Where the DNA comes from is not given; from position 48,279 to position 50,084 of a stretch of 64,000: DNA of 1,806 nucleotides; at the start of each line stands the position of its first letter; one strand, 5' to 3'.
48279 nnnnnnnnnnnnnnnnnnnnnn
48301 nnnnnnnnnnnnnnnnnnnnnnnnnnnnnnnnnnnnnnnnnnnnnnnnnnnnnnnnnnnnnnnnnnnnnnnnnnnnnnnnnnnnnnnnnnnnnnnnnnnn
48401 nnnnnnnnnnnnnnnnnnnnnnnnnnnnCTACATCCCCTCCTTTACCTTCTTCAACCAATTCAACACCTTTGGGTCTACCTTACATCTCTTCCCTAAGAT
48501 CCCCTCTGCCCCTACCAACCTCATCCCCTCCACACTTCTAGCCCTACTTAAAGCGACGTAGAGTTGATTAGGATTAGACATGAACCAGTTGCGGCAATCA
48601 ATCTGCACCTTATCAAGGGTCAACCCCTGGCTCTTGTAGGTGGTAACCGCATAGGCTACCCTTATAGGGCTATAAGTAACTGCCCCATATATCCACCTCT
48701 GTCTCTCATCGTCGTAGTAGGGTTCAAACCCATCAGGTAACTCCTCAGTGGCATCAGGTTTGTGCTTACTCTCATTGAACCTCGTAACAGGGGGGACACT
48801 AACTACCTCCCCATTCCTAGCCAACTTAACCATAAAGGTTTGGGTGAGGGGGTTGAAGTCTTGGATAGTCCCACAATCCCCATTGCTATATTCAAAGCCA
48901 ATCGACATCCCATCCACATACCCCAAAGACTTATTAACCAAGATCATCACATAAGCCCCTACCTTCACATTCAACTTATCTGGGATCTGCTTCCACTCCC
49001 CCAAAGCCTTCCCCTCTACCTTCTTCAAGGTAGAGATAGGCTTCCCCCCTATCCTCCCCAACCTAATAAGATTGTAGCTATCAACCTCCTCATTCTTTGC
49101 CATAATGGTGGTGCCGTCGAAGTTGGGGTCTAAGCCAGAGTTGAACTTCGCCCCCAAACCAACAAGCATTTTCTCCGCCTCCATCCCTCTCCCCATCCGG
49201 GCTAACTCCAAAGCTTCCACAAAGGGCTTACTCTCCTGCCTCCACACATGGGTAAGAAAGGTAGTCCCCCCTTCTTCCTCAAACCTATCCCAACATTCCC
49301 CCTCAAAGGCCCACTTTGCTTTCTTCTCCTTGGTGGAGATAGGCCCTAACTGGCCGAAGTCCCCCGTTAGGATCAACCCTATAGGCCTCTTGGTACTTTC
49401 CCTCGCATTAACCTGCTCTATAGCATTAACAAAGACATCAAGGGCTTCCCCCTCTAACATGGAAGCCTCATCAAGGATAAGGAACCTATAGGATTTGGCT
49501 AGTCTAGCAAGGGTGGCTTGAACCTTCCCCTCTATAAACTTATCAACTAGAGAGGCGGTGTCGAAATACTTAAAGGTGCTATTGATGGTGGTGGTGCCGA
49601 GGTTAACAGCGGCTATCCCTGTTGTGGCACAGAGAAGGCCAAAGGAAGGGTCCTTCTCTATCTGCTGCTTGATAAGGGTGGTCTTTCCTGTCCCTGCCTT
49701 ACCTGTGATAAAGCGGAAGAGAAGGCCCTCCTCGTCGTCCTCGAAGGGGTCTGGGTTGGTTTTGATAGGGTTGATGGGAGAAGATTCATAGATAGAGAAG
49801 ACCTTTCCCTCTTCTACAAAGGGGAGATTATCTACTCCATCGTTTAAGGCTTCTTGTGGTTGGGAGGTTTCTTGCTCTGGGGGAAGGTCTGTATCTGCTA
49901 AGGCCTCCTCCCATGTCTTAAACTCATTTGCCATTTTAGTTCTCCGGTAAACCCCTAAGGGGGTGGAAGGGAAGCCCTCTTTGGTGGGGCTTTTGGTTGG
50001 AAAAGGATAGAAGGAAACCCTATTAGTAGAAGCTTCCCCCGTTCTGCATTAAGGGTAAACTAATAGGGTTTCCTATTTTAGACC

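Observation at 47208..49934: Translationally coupled module: Pif1-like helicase, stand-alone Spo11/TopoVI-A-like protein, Zn-ribbon protein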

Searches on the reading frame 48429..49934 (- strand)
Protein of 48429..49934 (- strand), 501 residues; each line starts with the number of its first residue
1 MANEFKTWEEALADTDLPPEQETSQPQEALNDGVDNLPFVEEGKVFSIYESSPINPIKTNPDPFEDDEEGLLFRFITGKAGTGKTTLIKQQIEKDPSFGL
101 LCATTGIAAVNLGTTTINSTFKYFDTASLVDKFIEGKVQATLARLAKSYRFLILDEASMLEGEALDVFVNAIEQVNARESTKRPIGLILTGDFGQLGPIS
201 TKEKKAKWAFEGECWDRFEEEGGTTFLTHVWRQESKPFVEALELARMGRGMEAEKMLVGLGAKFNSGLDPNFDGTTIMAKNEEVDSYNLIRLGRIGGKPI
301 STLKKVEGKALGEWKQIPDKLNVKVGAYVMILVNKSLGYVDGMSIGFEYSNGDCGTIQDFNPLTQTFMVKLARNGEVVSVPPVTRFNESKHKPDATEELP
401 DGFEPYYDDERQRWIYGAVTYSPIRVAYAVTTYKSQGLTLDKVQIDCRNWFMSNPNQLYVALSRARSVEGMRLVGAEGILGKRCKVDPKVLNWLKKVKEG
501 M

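Call 3: search_protein_families(library=pfam, proteins=[window:48429-49934:-], max_evalue=0.1)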
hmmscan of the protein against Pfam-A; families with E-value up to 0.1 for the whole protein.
window:48429-49934:- (501 aa): 12 families
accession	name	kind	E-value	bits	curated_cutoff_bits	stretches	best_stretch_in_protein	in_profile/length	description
PF05970.20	PIF1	-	1.2e-16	61.5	25.9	1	74-236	25-192/223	PIF1-like helicase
PF13604.12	AAA_30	-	1.3e-10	41.8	27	1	73-253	20-176/191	AAA domain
PF01443.25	Viral_helicase1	-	7.4e-10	39.4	21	2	76-166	3-78/228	Viral superfamily 1 RNA helicase core domain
PF13245.12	AAA_19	-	5.5e-08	33.5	25.1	1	75-197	15-130/134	AAA domain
PF02689.20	Herpes_Helicase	-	1.3e-07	30.5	27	1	427-471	730-774/808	Helicase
PF13538.12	UvrD_C_2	-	2e-06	28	27.4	1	427-466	2-46/52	UvrD-like helicase C-terminal domain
PF13401.12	AAA_22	-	0.00012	22.9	27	1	75-191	9-122/130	AAA domain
PF13173.12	AAA_14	-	0.0041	17.6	27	1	75-162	6-76/129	AAA domain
PF13479.12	AAA_24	-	0.023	15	27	1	75-162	6-78/195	AAA domain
PF01637.24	ATPase_2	-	0.024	14.9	33.2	1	72-100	21-49/225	ATPase domain predominantly from Archaea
PF25199.1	nSTAND_NTPase5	-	0.051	13.8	34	0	66-90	36-60/145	Novel STAND NTPase 5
PF13191.12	AAA_16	-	0.095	13.6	32.6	0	74-92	27-45/167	AAA ATPase domain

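Call 4: search_protein_families(library=phrogs, proteins=[window:48429-49934:-], max_evalue=0.01)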
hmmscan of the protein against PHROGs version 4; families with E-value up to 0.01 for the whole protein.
window:48429-49934:- (501 aa): 5 families
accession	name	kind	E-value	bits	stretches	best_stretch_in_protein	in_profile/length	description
phrog_325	-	DNA, RNA and nucleotide metabolism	2.8e-58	199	1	75-500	494-893/986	Dda-like helicase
phrog_30356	-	DNA, RNA and nucleotide metabolism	3.1e-15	56.3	2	75-360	22-303/823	helicase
phrog_4412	-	DNA, RNA and nucleotide metabolism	6.4e-12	45.6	2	75-200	349-464/743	exonuclease V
phrog_168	-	DNA, RNA and nucleotide metabolism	0.0018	19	1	75-190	46-136/314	clamp loader of DNA polymerase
phrog_5846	-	DNA, RNA and nucleotide metabolism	0.0036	17.6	1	76-174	43-120/380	clamp loader of DNA polymerase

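Call 6: search_protein_families(library=ncbifam, proteins=[window:48429-49934:-], max_evalue=1)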
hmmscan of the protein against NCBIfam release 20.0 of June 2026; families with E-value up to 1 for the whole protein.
window:48429-49934:- (501 aa): 11 families
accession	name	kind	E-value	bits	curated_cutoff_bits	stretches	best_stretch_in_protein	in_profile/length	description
TIGR01448.2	helicase_RecD2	equivalog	3.5e-11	42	500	2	75-199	335-450/713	SF1B family DNA helicase RecD2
TIGR02768.1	TraA_Ti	equivalog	3.1e-08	32.4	590.45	2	409-466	653-708/751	Ti-type conjugative transfer relaxase TraA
TIGR01447.1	recD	equivalog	9.9e-08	31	310.15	1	73-200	165-305/597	exodeoxyribonuclease V subunit alpha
NF010464.0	PRK13889.1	subfamily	0.00021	19.3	1015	1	419-467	649-695/992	conjugal transfer relaxase TraA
NF010402.0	PRK13826.1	subfamily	0.00087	17.2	1317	1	413-466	679-730/1102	Dtr system oriT relaxase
TIGR01618.1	phage_P_loop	hypoth_equivalog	0.0035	17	138.75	1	75-165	16-98/220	phage nucleotide-binding protein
TIGR03015.1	pepcterm_ATPase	hypoth_equivalog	0.057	12.8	324.5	1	73-96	45-68/269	XrtA/PEP-CTERM system-associated ATPase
NF010248.0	PRK13695.1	equivalog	0.086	12.5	156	1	75-94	7-26/180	NTPase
NF038214.1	IS21_help_AAA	equivalog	0.11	12.1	200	1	118-180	118-185/232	IS21-like element helper ATPase IstB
NF000170.2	ABCF_Vga_all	exception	0.15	10.6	725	1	76-99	302-325/521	Vga family ABC-F type ribosomal protection protein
NF041815.1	Avs4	equivalog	0.32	8.1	1500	1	75-135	209-265/1579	AVAST type 4 anti-phage nuclease Avs4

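Call 7: search_protein_families(library=padloc, proteins=[window:48429-49934:-], max_evalue=1)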
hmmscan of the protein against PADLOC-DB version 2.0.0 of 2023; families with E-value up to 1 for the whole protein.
window:48429-49934:- (501 aa): 15 families
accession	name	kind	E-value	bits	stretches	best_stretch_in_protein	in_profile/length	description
PDLC05065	PDC-S68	-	3.4e-14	49.6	2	75-199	624-745/1221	-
PDLC05064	PDC-S68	-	2.9e-12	43.1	2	75-199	704-824/1273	-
PDLC01734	typeIV_RecD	-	1.5e-11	41.3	2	75-199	358-476/763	RecD_0_IVD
PDLC05066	PDC-S68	-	1.2e-09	34.7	1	75-200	597-722/1202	-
PDLC05035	PDC-S53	-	6.1e-09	32.5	2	75-196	514-615/900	-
PDLC01148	RecD_like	-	2.5e-08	30.7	1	75-200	332-446/719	RecD/Tra ATPase fused to N-terminal HHH domain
PDLC04476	PDC-M16A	-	1.3e-07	28.5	1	76-236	30-215/691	-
PDLC04475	PDC-M16A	-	1.2e-05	22.1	1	76-234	36-216/721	-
PDLC00148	GajB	-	0.001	16.1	1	127-213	128-205/369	UrvD helicase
PDLC00122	GajB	-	0.0031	14.5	1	428-467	424-466/502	UrvD helicase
PDLC02350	AbiO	-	0.009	12.8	1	73-176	194-285/468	AbiO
PDLC02372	Nhi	-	0.01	12.5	1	73-180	201-289/470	-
PDLC04474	PDC-M16A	-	0.02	11.3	1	423-449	645-671/917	-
PDLC04248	PDC-M01B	-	0.027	12.4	1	380-435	68-125/216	-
PDLC04140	mad8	-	0.057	10.9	1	75-95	31-51/314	mads_8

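Call 36: find_related_loci(query=window:48429-49934:-, collection=viral_contigs, flank=6000)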
Query window:48429-49934:- (501 aa) in viral_contigs; peptide patterns used: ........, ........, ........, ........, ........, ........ (x = any residue, [..] = any of these).
3 stretches matched a pattern, but none encodes a relative of the query by tblastn (E <= 1e-3).

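Call 38: find_homologous_proteins(query=window:48429-49934:-, max_evalue=0.001)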
Query window:48429-49934:- (501 aa): 1301 proteins with E <= 0.001 among 8000 candidates; the best 120 are listed.
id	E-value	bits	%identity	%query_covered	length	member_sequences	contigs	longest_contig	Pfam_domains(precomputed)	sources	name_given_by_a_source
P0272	0.0e+0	1145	100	100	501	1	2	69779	PF13538.13,PF05970.21,PF01443.25,PF13604.13,PF13245.13,PF02689.21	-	-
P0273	1.0e-167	577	60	85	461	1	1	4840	PF05970.21,PF01443.25,PF13604.13,PF13245.13,PF13401.13,PF02689.21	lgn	-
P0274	2.9e-164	565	56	86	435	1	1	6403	PF13538.13,PF05970.21,PF01443.25,PF13604.13,PF13245.13,PF02689.21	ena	-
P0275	4.2e-163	562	59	85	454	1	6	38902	PF05970.21,PF01443.25,PF13604.13,PF13245.13,PF13401.13,PF02689.21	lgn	-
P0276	1.1e-158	547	56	85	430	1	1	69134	PF05970.21,PF01443.25,PF13604.13,PF13245.13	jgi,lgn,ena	-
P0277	8.7e-158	544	57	85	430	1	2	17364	PF05970.21,PF01443.25,PF13604.13,PF13245.13,PF13401.13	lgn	-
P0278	1.2e-156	540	55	85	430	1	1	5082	PF05970.21,PF01443.25,PF13604.13,PF13245.13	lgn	-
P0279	2.0e-152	526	56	85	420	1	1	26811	PF13538.13,PF05970.21,PF01443.25,PF13604.13,PF13245.13,PF13401.13,PF02689.21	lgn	-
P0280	1.2e-151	524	53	86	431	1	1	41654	PF05970.21,PF01443.25,PF13604.13,PF13245.13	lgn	-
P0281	1.6e-147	510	52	85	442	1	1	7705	PF13538.13,PF05970.21,PF01443.25,PF13604.13,PF13245.13,PF02689.21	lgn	-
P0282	3.7e-116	407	47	84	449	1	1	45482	PF05970.21,PF13604.13,PF13245.13,PF02689.21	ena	-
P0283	3.4e-115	404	44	85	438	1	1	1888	PF05970.21,PF13604.13,PF02689.21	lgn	-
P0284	3.7e-114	400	48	84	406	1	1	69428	PF13538.13,PF05970.21,PF01443.25,PF13604.13,PF13245.13,PF02689.21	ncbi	-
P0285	1.1e-113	399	47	85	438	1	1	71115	PF13538.13,PF05970.21,PF01443.25,PF13604.13,PF13245.13,PF02689.21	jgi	-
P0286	2.3e-113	398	47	86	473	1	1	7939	PF13538.13,PF05970.21,PF01443.25,PF13604.13,PF13245.13,PF13401.13,PF02689.21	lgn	-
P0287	3.4e-113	397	46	86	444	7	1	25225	PF05970.21,PF13604.13,PF13245.13,PF02689.21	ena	-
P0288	4.9e-112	393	47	84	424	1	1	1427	PF05970.21,PF13604.13,PF13245.13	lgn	-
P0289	8.0e-112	392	47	84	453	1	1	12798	PF05970.21,PF01443.25,PF13604.13,PF13245.13,PF02689.21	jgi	jgi:ATP-dependent exoDNAse (exonuclease V) alpha subunit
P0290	4.4e-110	387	45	84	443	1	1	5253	PF13538.13,PF05970.21,PF01443.25,PF13604.13,PF13245.13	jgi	-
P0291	8.9e-110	386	46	86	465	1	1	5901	PF05970.21,PF01443.25,PF13604.13,PF13245.13,PF13401.13,PF02689.21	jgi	jgi:hypothetical protein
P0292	1.4e-109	385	46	85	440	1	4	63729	PF05970.21,PF01443.25,PF13604.13,PF13245.13,PF02689.21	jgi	jgi:ATP-dependent DNA helicase PIF1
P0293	1.7e-109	385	47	86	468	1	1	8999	PF05970.21,PF01443.25,PF13604.13,PF13245.13,PF13401.13,PF02689.21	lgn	-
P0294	1.9e-109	385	47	84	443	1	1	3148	PF05970.21,PF01443.25,PF13604.13,PF13245.13,PF02689.21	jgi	-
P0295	2.3e-109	384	46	84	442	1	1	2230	PF05970.21,PF13604.13,PF13245.13,PF02689.21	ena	-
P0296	2.7e-109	384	44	86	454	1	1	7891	PF05970.21,PF13604.13,PF13245.13,PF02689.21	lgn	-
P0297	6.2e-109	383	45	89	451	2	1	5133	PF05970.21,PF01443.25,PF13604.13,PF13245.13,PF02689.21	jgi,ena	-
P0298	1.8e-108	381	46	84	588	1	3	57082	PF05970.21,PF01443.25,PF13604.13,PF13245.13,PF02689.21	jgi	jgi:ATP-dependent DNA helicase PIF1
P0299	4.8e-108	380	45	84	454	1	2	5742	PF05970.21,PF01443.25,PF13604.13,PF13245.13,PF02689.21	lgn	-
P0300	6.6e-108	380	45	86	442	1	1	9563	PF05970.21,PF01443.25,PF13604.13,PF13245.13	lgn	-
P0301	7.9e-108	379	46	84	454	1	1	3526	PF05970.21,PF01443.25,PF13604.13,PF13245.13,PF02689.21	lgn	-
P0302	9.1e-108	379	45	85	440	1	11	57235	PF05970.21,PF13604.13,PF13245.13,PF02689.21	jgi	jgi:ATP-dependent DNA helicase PIF1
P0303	1.0e-107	379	44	87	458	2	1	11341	PF05970.21,PF01443.25,PF13604.13,PF13245.13,PF02689.21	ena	-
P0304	1.4e-107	379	46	84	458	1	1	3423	PF05970.21,PF13604.13,PF13245.13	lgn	-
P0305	2.0e-107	378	44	84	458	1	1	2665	PF05970.21,PF01443.25,PF13604.13,PF13245.13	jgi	jgi:ATP-dependent DNA helicase PIF1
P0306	2.6e-107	378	45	86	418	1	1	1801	PF13538.13,PF05970.21,PF13604.13,PF13245.13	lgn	-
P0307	3.7e-107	377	45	85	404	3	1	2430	PF05970.21,PF01443.25,PF13604.13,PF13245.13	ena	-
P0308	6.4e-107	376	45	84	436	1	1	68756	PF05970.21,PF01443.25,PF13604.13,PF13245.13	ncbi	-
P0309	1.2e-106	375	47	84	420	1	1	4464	PF05970.21,PF01443.25,PF13604.13,PF13245.13,PF02689.21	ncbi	-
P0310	1.3e-106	375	46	84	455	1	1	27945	PF05970.21,PF13604.13,PF13245.13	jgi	jgi:ATP-dependent DNA helicase PIF1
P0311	1.4e-106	375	44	89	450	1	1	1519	PF05970.21,PF13604.13,PF13245.13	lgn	-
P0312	2.6e-106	374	47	84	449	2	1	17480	PF05970.21,PF01443.25,PF13604.13,PF13245.13,PF02689.21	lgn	-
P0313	2.8e-106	374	45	84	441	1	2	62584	PF05970.21,PF13604.13,PF13245.13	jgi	jgi:ATP-dependent DNA helicase PIF1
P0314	3.2e-106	374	44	84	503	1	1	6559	PF05970.21,PF01443.25,PF13604.13,PF13245.13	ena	-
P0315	3.3e-106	374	43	74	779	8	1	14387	PF05970.21,PF13604.13,PF13245.13,PF14528.12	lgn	-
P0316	7.8e-106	373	46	85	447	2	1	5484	PF13538.13,PF05970.21,PF13604.13,PF13245.13,PF02689.21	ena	-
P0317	9.8e-106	372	45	84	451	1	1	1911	PF05970.21,PF13604.13,PF13245.13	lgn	-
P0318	1.0e-105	372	43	86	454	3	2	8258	PF05970.21,PF13604.13,PF13245.13,PF02689.21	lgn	-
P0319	1.4e-105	372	45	84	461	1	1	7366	PF05970.21,PF01443.25,PF13604.13,PF13245.13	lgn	-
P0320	1.6e-105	372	41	99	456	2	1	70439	PF05970.21,PF13604.13,PF13245.13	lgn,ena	-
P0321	1.7e-105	372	45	84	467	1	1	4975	PF05970.21,PF01443.25,PF13604.13,PF13245.13,PF02689.21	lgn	-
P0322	1.8e-105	372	44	84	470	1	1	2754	PF05970.21,PF01443.25,PF13604.13,PF13245.13,PF02689.21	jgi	jgi:ATP-dependent DNA helicase PIF1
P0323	3.3e-105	371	43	88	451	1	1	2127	PF05970.21,PF01443.25,PF13604.13,PF13245.13,PF02689.21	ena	-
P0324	3.6e-105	371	46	84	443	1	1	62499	PF05970.21,PF01443.25,PF13604.13,PF13245.13,PF02689.21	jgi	jgi:hypothetical protein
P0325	4.1e-105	370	46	84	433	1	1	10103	PF13538.13,PF05970.21,PF01443.25,PF13604.13,PF13245.13,PF02689.21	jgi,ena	-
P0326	4.4e-105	370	45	84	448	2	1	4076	PF05970.21,PF01443.25,PF13604.13,PF13245.13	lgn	-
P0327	4.6e-105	370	45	84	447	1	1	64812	PF05970.21,PF01443.25,PF13604.13,PF13245.13,PF02689.21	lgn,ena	-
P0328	5.8e-105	370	47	84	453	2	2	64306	PF05970.21,PF01443.25,PF13604.13,PF13245.13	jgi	jgi:ATP-dependent DNA helicase PIF1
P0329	5.9e-105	370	45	84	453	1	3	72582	PF05970.21,PF01443.25,PF13604.13,PF13245.13,PF02689.21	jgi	jgi:hypothetical protein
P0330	6.0e-105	370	44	84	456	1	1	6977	PF05970.21,PF01443.25,PF13604.13,PF13245.13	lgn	-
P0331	6.2e-105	370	42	92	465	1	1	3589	PF05970.21,PF01443.25,PF13604.13,PF13245.13,PF02689.21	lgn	-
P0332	6.4e-105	370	46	84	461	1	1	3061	PF05970.21,PF01443.25,PF13604.13,PF13245.13,PF13401.13,PF02689.21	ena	-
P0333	7.5e-105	369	45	84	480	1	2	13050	PF05970.21,PF01443.25,PF13604.13,PF13245.13,PF02689.21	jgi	-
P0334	1.0e-104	369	43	86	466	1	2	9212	PF05970.21,PF01443.25,PF13604.13,PF13245.13,PF13401.13,PF02689.21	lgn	-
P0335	1.2e-104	369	43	86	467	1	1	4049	PF05970.21,PF13604.13,PF13245.13,PF02689.21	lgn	-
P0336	1.3e-104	369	46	84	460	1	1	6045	PF05970.21,PF13604.13,PF13245.13,PF13401.13,PF02689.21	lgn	-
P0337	2.8e-104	368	42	84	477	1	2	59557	PF05970.21,PF01443.25,PF13604.13,PF13245.13,PF02689.21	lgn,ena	-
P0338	3.0e-104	367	46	84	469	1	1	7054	PF05970.21,PF01443.25,PF13604.13,PF13245.13,PF02689.21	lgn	-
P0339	3.2e-104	367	43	86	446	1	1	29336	PF05970.21,PF01443.25,PF13604.13,PF13245.13,PF02689.21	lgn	-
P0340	3.3e-104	367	44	86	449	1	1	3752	PF05970.21,PF01443.25,PF13604.13,PF13245.13,PF02689.21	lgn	-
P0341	4.5e-104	367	45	84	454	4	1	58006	PF05970.21,PF01443.25,PF13604.13,PF13245.13,PF02689.21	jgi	jgi:hypothetical protein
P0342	4.7e-104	367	44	84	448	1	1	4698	PF05970.21,PF13604.13,PF13245.13,PF02689.21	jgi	jgi:ATP-dependent DNA helicase PIF1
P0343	4.7e-104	367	43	87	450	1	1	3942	PF05970.21,PF01443.25,PF13604.13,PF13245.13,PF02689.21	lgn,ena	-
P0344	5.8e-104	367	44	84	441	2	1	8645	PF05970.21,PF01443.25,PF13604.13,PF13245.13,PF13401.13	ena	-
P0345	6.1e-104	366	46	84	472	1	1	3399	PF05970.21,PF01443.25,PF13604.13,PF13245.13,PF02689.21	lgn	-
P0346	6.3e-104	366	45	85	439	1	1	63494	PF05970.21,PF13604.13,PF13245.13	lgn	-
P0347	7.4e-104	366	45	84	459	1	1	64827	PF05970.21,PF13604.13,PF13245.13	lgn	-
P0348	9.0e-104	366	45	84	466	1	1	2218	PF05970.21,PF13604.13,PF13245.13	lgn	-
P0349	1.0e-103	366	43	84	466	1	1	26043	PF05970.21,PF13604.13,PF13245.13,PF02689.21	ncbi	-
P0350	1.1e-103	366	45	85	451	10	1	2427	PF05970.21,PF13604.13,PF13245.13,PF02689.21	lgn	-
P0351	1.1e-103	366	46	84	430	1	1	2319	PF05970.21,PF13604.13,PF13245.13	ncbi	-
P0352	1.1e-103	366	45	84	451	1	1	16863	PF05970.21,PF01443.25,PF13604.13,PF13245.13,PF13401.13,PF02689.21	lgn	-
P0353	1.3e-103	365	45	84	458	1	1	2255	PF05970.21,PF01443.25,PF13604.13,PF13245.13,PF02689.21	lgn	-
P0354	1.3e-103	365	45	84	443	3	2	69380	PF05970.21,PF01443.25,PF13604.13,PF13245.13,PF02689.21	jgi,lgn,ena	-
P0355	1.3e-103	365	44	84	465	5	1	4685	PF05970.21,PF13604.13,PF13245.13,PF02689.21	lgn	-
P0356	1.5e-103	365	45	86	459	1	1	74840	PF05970.21,PF13604.13,PF13245.13,PF02689.21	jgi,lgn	jgi:hypothetical protein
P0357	1.7e-103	365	43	84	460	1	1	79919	PF05970.21,PF13604.13,PF13245.13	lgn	-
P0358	2.0e-103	365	45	84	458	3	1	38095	PF05970.21,PF01443.25,PF13604.13,PF13245.13,PF02689.21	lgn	-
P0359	2.1e-103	365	45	84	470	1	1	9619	PF05970.21,PF01443.25,PF13604.13,PF13245.13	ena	-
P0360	2.7e-103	364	45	84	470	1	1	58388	PF05970.21,PF01443.25,PF13604.13,PF13245.13,PF13401.13,PF02689.21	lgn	-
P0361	3.2e-103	364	46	84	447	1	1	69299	PF05970.21,PF01443.25,PF13604.13,PF13245.13,PF02689.21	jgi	jgi:hypothetical protein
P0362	5.4e-103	363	44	84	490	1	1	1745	PF05970.21,PF01443.25,PF13604.13,PF13245.13,PF02689.21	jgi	-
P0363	5.8e-103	363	45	86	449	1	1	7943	PF05970.21,PF01443.25,PF13604.13,PF13245.13,PF02689.21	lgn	-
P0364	6.3e-103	363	44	84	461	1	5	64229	PF05970.21,PF01443.25,PF13604.13,PF13245.13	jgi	jgi:ATP-dependent DNA helicase PIF1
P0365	7.9e-103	363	44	84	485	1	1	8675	PF05970.21,PF01443.25,PF13604.13,PF13245.13,PF02689.21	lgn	-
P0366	9.1e-103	363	44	84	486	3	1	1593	PF05970.21,PF01443.25,PF13604.13,PF13245.13,PF02689.21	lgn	-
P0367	9.9e-103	362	44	84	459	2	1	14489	PF05970.21,PF13604.13,PF13245.13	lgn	-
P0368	1.0e-102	362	44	84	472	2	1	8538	PF05970.21,PF01443.25,PF13604.13,PF13245.13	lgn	-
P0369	1.3e-102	362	44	84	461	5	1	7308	PF05970.21,PF01443.25,PF13604.13,PF13245.13,PF02689.21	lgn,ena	-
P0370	1.4e-102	362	44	84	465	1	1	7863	PF05970.21,PF01443.25,PF13604.13,PF13245.13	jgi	jgi:ATP-dependent DNA helicase PIF1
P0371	1.5e-102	362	44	86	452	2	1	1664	PF05970.21,PF13604.13,PF13245.13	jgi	jgi:hypothetical protein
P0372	1.7e-102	362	44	84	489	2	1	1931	PF05970.21,PF01443.25,PF13604.13,PF13245.13,PF02689.21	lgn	-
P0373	1.8e-102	362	43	87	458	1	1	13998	PF05970.21,PF01443.25,PF13604.13,PF13245.13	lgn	-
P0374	1.8e-102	362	44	86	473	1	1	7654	PF13538.13,PF05970.21,PF01443.25,PF13604.13,PF13245.13,PF02689.21,PF13191.13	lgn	-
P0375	1.9e-102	362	44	84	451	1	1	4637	PF05970.21,PF13604.13,PF13245.13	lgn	-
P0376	2.4e-102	361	45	84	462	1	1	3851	PF13538.13,PF05970.21,PF13604.13,PF13245.13,PF02689.21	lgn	-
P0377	2.7e-102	361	44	86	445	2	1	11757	PF05970.21,PF13604.13,PF13245.13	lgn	-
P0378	2.8e-102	361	43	84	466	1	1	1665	PF05970.21,PF13604.13,PF13245.13,PF02689.21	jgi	jgi:ATP-dependent DNA helicase PIF1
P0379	3.2e-102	361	45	84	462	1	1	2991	PF05970.21,PF01443.25,PF13604.13,PF13245.13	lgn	-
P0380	3.5e-102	361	43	84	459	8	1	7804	PF05970.21,PF13604.13,PF13245.13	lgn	-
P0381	3.8e-102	361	43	88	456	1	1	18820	PF05970.21,PF01443.25,PF13604.13,PF13245.13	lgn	-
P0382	4.0e-102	360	45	86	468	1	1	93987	PF05970.21,PF13604.13,PF13245.13,PF02689.21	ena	-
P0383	5.0e-102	360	45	86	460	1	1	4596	PF05970.21,PF13604.13,PF13245.13,PF02689.21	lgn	-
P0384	5.6e-102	360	44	86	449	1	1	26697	PF05970.21,PF01443.25,PF13604.13,PF13245.13,PF02689.21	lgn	-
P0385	5.6e-102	360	42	85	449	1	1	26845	PF05970.21,PF01443.25,PF13604.13,PF13245.13,PF02689.21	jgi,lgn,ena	-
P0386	7.2e-102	360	45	84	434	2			PF05970.21,PF13604.13,PF13245.13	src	-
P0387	7.3e-102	360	44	84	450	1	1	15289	PF13538.13,PF05970.21,PF01443.25,PF13604.13,PF13245.13,PF02689.21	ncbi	-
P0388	7.5e-102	360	43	84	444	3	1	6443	PF05970.21,PF13604.13,PF13245.13,PF02689.21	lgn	-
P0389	8.3e-102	359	43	84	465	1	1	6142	PF05970.21,PF13604.13,PF13245.13,PF02689.21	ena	-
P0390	9.4e-102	359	44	84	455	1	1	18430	PF05970.21,PF13604.13,PF13245.13,PF02689.21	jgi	jgi:ATP-dependent DNA helicase PIF1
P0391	1.4e-101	359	43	84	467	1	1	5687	PF05970.21,PF13604.13,PF13245.13,PF02689.21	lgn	-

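Call 39: find_encoding_contigs(protein=P0276, flank=6000, max_places=2)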
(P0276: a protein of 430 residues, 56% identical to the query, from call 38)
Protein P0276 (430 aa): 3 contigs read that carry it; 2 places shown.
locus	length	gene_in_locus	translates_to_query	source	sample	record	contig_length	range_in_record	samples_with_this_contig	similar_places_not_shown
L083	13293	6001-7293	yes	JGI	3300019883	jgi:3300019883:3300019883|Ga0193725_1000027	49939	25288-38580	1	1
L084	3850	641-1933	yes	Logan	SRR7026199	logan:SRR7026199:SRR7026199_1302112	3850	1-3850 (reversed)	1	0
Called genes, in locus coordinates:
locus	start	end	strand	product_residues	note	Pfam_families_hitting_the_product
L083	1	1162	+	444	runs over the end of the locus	-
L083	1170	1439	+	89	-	-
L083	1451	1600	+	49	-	-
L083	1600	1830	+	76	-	-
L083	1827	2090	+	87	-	-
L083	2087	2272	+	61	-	-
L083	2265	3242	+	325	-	-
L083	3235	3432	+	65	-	-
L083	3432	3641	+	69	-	-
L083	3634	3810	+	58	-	-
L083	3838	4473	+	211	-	-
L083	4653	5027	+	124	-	-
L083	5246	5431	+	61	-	-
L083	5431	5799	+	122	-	PF02481:DNA_processg_A (faint), PF10686:YAcAr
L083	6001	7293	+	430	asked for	PF01443:Viral_helicase1 (faint), PF05970:PIF1, PF13245:AAA_19 (weak), PF13604:AAA_30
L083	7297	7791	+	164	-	PF13392:HNH_3 (faint)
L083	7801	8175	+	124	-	-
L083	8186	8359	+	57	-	-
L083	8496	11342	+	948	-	PF03167:UDG, PF00476:DNA_pol_A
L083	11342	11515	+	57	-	-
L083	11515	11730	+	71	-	-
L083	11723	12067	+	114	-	-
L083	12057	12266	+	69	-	-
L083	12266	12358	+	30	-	-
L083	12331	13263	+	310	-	-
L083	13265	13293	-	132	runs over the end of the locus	-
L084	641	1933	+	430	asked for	PF01443:Viral_helicase1 (faint), PF05970:PIF1, PF13245:AAA_19 (weak), PF13604:AAA_30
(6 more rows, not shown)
